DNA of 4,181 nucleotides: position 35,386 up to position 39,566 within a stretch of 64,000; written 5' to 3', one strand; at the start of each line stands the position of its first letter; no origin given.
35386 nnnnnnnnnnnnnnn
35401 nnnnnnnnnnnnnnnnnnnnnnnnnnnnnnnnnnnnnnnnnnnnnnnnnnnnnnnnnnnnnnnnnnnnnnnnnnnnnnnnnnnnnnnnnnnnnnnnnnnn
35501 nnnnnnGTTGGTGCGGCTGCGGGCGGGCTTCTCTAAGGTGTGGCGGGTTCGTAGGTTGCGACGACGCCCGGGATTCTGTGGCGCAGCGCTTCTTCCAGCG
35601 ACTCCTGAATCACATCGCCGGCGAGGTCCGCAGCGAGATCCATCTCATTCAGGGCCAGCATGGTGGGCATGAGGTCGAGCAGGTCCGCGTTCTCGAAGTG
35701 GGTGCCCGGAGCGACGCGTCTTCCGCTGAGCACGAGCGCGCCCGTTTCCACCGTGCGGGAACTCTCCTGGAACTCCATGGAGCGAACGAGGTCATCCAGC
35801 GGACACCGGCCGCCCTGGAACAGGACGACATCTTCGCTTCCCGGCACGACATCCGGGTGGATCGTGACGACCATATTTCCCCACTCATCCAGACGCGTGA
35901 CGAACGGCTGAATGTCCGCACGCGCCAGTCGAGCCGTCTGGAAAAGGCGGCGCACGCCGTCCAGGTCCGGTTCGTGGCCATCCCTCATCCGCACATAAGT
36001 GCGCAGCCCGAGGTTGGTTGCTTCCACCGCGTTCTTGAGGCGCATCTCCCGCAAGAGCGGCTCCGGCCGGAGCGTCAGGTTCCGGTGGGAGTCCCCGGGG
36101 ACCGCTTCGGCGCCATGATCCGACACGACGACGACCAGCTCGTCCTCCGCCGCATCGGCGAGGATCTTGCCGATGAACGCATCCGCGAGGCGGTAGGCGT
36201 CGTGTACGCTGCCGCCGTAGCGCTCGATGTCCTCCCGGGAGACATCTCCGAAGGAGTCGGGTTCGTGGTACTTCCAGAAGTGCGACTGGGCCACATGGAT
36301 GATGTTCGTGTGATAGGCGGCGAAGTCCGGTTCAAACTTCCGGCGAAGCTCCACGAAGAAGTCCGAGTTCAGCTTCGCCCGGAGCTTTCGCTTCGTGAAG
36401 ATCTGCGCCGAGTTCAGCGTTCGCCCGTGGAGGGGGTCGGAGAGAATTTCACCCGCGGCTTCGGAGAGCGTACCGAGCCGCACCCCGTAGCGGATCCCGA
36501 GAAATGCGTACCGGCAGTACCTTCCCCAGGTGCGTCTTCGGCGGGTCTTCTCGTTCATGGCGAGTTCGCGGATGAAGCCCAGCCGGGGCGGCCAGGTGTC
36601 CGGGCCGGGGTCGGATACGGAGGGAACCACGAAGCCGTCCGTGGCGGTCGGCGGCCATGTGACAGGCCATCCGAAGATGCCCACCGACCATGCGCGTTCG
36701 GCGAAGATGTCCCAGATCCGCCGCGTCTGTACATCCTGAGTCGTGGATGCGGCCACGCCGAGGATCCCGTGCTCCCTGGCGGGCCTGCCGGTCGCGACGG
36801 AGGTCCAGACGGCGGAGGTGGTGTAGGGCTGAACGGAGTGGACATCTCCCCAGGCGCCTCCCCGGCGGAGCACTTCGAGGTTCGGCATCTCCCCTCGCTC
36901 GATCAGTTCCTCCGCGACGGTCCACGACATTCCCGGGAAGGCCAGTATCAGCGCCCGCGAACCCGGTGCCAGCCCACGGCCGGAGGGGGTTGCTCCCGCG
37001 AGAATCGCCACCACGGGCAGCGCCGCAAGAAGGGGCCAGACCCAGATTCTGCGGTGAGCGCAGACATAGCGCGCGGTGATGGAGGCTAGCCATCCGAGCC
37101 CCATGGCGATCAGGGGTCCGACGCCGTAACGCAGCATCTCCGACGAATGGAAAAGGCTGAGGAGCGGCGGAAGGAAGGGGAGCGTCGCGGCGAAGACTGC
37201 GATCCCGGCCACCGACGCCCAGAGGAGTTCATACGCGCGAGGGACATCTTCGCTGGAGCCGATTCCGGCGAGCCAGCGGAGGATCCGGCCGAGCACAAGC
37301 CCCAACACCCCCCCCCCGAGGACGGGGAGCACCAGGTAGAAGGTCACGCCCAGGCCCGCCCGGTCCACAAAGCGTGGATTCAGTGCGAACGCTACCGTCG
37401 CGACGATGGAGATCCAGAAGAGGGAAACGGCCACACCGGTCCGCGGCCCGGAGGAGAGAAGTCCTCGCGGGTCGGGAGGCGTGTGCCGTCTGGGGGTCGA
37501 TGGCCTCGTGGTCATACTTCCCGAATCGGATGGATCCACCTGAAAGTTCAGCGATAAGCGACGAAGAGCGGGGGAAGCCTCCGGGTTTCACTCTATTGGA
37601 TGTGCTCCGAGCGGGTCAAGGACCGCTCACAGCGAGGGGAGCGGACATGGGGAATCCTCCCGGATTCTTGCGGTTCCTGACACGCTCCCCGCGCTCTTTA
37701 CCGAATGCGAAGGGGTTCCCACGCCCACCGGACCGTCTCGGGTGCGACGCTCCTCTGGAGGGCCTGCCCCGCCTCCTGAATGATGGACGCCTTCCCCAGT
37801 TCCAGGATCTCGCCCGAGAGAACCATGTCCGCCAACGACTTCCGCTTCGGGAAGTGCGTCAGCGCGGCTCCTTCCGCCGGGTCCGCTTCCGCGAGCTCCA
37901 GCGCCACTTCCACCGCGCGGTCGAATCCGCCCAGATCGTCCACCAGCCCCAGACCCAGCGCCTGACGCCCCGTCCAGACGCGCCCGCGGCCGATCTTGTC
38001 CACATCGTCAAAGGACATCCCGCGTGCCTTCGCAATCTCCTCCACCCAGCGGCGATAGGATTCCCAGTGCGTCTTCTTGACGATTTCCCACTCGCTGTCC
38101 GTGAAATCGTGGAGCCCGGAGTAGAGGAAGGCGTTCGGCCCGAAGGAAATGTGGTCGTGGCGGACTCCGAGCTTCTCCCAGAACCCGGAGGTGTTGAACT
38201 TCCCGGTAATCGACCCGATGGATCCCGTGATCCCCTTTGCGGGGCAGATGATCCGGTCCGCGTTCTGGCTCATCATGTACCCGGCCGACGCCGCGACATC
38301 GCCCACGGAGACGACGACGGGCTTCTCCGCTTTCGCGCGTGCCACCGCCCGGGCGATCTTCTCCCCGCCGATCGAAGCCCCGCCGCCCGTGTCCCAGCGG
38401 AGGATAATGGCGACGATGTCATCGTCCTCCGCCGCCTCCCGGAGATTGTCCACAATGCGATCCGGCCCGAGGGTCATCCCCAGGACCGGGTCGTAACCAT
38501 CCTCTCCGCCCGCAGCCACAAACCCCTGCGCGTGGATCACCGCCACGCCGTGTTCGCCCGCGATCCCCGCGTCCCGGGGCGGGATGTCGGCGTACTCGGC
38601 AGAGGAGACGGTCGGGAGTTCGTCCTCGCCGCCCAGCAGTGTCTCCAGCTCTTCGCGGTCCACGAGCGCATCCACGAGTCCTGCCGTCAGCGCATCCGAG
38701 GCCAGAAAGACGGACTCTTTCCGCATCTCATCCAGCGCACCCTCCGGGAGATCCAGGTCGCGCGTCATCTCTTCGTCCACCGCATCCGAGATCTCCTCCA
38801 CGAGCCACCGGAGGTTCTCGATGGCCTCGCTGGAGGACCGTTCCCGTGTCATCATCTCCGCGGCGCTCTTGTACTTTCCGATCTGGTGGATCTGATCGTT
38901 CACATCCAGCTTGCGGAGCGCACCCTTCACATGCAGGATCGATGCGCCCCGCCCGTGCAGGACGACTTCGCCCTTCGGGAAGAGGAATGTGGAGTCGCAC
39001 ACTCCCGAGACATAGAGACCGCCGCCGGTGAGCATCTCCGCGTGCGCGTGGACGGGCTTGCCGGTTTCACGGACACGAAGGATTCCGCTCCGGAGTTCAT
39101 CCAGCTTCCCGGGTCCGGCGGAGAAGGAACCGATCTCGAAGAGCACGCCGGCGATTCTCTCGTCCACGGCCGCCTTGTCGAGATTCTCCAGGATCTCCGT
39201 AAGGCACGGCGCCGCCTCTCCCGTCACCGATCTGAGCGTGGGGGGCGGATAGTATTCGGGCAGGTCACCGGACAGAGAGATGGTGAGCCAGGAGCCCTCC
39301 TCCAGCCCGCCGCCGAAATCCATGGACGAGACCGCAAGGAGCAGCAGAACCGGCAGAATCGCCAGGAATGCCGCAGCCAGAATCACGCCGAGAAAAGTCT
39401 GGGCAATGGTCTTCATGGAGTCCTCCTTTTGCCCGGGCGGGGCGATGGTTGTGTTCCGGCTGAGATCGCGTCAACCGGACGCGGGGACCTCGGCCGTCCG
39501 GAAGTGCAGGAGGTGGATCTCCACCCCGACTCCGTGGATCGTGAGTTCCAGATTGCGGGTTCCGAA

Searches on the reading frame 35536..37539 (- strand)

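Call 10: search_protein_families(library=pfam, proteins=[window:35536-37539:-], max_evalue=0.01)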
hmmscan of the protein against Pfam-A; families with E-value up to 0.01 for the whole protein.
window:35536-37539:- (668 aa): 2 families
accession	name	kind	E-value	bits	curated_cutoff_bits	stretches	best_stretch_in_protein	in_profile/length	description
PF01663.27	Phosphodiest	-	1.1e-21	78.3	23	1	198-497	3-237/342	Type I phosphodiesterase / nucleotide pyrophosphatase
PF00884.28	Sulfatase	-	0.0022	17.8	25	1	399-481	159-247/301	Sulfatase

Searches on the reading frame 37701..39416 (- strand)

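Call 10: search_protein_families(library=pfam, proteins=[window:37701-39416:-], max_evalue=0.01)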
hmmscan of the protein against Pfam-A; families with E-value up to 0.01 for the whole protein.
window:37701-39416:- (572 aa): 3 families
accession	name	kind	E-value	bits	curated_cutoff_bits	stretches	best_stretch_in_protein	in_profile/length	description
PF01343.23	Peptidase_S49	-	1.6e-54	184.5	24.9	2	361-510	3-152/154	Peptidase family S49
PF25145.1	NfeD1b_N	-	1.6e-05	25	40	1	327-409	24-104/189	NfeD1b, N-terminal domain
PF01972.22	SDH_protease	-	0.00022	20.8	31.3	1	319-405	79-160/286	ClpP-like SDH-type serine proteinase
